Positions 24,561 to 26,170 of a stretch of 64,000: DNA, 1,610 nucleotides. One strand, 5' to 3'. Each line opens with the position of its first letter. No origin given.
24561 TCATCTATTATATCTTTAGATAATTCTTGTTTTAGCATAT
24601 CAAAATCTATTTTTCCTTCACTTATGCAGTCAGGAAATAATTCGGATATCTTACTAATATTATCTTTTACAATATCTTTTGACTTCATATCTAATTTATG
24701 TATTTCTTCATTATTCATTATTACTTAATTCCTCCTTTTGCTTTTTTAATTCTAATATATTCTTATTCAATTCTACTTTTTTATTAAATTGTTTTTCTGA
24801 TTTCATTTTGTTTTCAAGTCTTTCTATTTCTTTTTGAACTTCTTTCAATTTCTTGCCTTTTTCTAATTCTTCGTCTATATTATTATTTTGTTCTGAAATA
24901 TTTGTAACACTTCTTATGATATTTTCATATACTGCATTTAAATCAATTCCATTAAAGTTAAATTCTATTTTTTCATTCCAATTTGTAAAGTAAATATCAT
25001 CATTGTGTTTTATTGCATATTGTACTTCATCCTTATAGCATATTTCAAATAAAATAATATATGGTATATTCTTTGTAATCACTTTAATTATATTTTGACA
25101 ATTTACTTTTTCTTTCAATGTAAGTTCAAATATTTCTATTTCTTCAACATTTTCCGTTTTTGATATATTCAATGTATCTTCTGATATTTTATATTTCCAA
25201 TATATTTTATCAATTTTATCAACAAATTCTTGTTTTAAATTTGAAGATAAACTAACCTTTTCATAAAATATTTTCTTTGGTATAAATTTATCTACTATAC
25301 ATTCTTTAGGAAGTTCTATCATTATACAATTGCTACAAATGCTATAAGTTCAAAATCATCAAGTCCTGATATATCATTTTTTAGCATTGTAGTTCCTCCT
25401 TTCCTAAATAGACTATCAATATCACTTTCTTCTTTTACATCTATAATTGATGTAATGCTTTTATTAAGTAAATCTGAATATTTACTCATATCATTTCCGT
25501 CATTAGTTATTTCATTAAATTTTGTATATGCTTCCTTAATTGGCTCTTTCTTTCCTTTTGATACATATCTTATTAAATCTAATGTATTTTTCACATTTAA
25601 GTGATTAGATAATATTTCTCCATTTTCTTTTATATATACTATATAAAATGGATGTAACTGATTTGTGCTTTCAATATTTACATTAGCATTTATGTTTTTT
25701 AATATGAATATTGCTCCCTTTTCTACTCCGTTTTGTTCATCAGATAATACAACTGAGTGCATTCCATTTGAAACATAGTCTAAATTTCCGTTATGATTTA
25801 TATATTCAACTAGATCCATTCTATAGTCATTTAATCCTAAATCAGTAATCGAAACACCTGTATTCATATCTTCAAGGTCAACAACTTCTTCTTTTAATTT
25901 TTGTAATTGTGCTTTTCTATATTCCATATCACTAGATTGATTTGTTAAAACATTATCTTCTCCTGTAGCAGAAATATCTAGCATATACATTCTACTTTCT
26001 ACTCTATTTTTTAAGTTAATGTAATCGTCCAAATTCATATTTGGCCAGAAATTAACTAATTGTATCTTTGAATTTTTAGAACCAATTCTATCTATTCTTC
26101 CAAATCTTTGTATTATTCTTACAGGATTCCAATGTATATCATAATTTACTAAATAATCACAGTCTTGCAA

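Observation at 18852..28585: Type III-like R-M operon expanded by an SNF2 helicase, a DUF4391 protein and an orphan ORF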

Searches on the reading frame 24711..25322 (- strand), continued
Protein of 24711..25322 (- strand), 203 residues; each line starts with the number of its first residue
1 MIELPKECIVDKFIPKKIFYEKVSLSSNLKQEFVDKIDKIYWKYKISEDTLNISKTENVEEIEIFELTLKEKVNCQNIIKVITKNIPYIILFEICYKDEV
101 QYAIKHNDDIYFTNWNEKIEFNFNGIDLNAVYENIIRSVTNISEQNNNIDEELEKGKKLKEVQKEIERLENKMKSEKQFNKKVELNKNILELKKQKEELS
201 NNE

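Call 100: search_solved_structures(query=A1, max_evalue=1)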
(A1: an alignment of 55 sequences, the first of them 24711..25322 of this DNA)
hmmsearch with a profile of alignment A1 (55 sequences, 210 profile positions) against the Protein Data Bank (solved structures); distinct sequences matched with E-value up to 1: 3.
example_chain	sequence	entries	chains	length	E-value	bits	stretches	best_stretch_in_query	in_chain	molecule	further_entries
9r1o_A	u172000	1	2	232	0.00081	22.1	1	142-208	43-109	sc-apCC-6-DPH-NR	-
8qad_A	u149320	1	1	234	0.08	15.6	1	142-208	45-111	sc-apCC-6-LLIA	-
9tlw_A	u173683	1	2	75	0.83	12.3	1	155-207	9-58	Sc-apCC-2-MCL-1-4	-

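Call 102: search_dna_similar(query=window:24711-25322:-, collection=phages, mode=protein, max_rows=15)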
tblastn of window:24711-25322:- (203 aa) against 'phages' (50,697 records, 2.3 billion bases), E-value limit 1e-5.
Records with a match: 2; places in all: 2; records where one place covers at least 80% of the query: 2.
Best place of each record, by identity: <60% 2.
By first word of the organism name: Bacteriophage 2.
By host as written in the record: - 2.
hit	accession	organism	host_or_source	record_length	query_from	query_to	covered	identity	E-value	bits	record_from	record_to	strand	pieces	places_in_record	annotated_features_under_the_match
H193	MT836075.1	Bacteriophage sp.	human fecal samples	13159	1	194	96%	33.3%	5e-20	93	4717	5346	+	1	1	record has no annotation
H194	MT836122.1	Bacteriophage sp.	human fecal samples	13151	1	195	96%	25.1%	1e-6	54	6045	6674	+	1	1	record has no annotation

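Call 119: search_solved_structures(query=L003:4337-6289:+, max_evalue=0.00001)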
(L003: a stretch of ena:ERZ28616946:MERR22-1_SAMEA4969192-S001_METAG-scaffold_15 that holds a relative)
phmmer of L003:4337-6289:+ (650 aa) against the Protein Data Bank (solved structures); distinct sequences matched with E-value up to 0.00001: 3.
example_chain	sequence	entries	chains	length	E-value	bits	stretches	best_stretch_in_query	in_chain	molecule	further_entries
4zcf_A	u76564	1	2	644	1.3e-55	192.2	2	24-267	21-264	Restriction endonuclease EcoP15I, modification subunit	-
6k0w_B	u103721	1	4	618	4.9e-50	173.8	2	22-222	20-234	Adenine specific DNA methyltransferase (Mod)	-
7dsu_A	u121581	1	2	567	6.2e-21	77.6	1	88-479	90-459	Mbo45V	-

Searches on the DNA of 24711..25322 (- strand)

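Call 101: search_dna_similar(query=L085:3254-12300:+, collection=ecoli_genomes, mode=near, max_rows=12)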
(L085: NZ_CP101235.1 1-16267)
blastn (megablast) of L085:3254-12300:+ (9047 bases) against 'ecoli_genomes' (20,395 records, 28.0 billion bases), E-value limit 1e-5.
Records with a match: 10; places in all: 11; records where one place covers at least 80% of the query: 9.
Genomes with a match: 10 of 5426; with a place that covers at least 80% of the query: 9. Places per genome that has any: lowest 1, median 1, highest 2. On chromosomes: 1 places; on plasmids: 10.
Best place of each record, by identity: >=99% 1; 95-99% 9.
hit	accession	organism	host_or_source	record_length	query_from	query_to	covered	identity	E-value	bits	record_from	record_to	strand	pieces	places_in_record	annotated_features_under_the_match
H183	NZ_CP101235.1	Escherichia coli strain EC21Z-137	Homo sapiens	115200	1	9047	100%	100.0%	0e+0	16707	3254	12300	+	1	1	helicase-related protein | type III restriction-modification system endonuclease | site-specific DNA-methyltransferase | DUF4391 domain-containing protein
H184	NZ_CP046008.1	Escherichia coli strain 1919D62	swine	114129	1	9047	91%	97.9%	0e+0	14299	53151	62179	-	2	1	helicase-related protein | type III restriction-modification system endonuclease | site-specific DNA-methyltransferase | DUF4391 domain-containing protein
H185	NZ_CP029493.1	Escherichia coli strain HS30-1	Homo sapiens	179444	1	9047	91%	97.6%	0e+0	14134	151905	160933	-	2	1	helicase-related protein | type III restriction-modification system endonuclease | site-specific DNA-methyltransferase | DUF4391 domain-containing protein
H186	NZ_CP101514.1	Escherichia coli strain HH194M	migratory bird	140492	1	9047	91%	97.6%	0e+0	14134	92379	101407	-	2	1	helicase-related protein | type III restriction-modification system endonuclease | site-specific DNA-methyltransferase | DUF4391 domain-containing protein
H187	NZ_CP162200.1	Escherichia coli strain STK39-3-E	Coriander, import product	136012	1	9047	91%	97.6%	0e+0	14134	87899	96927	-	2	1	helicase-related protein | type III restriction-modification system endonuclease | site-specific DNA-methyltransferase | DUF4391 domain-containing protein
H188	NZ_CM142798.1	Escherichia coli strain GPEC996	chicken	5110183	1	9047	91%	97.4%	0e+0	14071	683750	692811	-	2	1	helicase-related protein | type III restriction-modification system endonuclease | site-specific DNA-methyltransferase | DUF4391 domain-containing protein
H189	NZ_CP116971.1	Escherichia coli strain CUVM3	Sus scrofa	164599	1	9047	91%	96.7%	0e+0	13677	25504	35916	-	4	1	helicase-related protein | site-specific DNA-methyltransferase | DEAD/DEAH box helicase family protein | restriction endonuclease | IS30-like element ISApl1 family transposase | and 1 other names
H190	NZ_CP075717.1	Escherichia coli strain CPww7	Sus scrofa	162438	1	9047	91%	96.7%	0e+0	13671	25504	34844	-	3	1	helicase-related protein | type III restriction-modification system endonuclease | site-specific DNA-methyltransferase | DUF4391 domain-containing protein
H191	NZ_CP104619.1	Escherichia coli strain AHM9C68I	chicken feces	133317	1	9047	91%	96.3%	0e+0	13519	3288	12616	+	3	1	helicase-related protein | type III restriction-modification system endonuclease | site-specific DNA-methyltransferase | DUF4391 domain-containing protein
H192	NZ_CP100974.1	Escherichia coli strain ET300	Hoplobatrachus rugulosus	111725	1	7733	77%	95.8%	0e+0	11183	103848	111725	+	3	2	helicase-related protein | site-specific DNA-methyltransferase | type III restriction-modification system endonuclease | DUF4391 domain-containing protein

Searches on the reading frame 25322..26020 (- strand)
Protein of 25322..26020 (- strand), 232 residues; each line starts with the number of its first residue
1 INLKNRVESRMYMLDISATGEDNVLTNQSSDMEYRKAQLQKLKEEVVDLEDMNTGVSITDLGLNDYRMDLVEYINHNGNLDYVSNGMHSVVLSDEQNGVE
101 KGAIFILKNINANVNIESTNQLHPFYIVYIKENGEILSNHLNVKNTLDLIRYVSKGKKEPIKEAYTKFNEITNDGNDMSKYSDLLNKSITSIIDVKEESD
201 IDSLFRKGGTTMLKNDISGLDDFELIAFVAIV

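Call 70: search_protein_families(library=pfam, proteins=[window:25322-26020:-], max_evalue=1)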
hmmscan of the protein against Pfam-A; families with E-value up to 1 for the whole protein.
window:25322-26020:- (232 aa): 1 family
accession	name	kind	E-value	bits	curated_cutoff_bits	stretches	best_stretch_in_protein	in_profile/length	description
PF11105.14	CCAP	-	0.009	16.4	27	1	156-206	49-100/128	Arthropod cardioacceleratory peptide 2a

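Call 105: search_solved_structures(query=A5, max_evalue=1)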
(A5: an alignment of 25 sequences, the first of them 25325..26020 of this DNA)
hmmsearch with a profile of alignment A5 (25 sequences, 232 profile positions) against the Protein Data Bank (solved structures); distinct sequences matched with E-value up to 1: 1.
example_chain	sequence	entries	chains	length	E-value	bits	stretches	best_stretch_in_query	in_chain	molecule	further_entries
8vd6_A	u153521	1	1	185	0.13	15.2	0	163-222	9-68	CAP REPEAT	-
